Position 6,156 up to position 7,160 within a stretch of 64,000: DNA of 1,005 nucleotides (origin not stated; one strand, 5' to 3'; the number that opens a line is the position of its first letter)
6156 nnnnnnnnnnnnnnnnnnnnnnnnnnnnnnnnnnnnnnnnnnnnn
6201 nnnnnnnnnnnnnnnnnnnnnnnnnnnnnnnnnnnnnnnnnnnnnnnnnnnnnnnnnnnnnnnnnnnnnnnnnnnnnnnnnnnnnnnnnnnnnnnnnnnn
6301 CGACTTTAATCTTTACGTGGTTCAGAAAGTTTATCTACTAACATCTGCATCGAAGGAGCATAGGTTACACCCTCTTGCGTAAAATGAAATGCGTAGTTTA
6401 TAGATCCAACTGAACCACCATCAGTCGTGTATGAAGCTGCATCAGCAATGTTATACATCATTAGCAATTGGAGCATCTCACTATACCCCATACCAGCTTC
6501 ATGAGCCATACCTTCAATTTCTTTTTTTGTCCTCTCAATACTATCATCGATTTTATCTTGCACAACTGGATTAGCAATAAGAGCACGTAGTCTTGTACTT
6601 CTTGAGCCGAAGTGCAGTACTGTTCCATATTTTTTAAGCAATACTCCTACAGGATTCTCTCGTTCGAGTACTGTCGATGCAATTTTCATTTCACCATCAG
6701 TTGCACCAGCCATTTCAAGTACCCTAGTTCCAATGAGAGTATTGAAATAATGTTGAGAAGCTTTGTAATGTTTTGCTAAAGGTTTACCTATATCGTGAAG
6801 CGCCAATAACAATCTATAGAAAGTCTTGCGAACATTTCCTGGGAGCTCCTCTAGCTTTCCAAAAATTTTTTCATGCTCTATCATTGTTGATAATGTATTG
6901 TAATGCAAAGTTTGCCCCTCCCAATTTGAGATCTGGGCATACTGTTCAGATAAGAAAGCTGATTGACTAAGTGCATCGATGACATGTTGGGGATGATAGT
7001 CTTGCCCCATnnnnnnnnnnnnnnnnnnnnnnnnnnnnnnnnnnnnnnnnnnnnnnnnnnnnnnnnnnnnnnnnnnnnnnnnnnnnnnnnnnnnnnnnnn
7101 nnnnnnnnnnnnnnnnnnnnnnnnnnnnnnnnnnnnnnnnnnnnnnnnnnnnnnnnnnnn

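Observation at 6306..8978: Divergent pair: large HD-domain phosphohydrolase-like protein and a putative isoprenoid-synthase-fold protein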

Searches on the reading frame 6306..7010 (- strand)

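Call 67: search_protein_families(library=pfam, proteins=[window:6306-7010:-], max_evalue=10)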
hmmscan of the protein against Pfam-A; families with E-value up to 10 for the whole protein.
window:6306-7010:- (234 aa): 1 family
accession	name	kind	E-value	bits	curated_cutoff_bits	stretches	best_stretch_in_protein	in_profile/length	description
PF06014.16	YqgQ-like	-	0.1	13.2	25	1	123-141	9-27/61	YqgQ-like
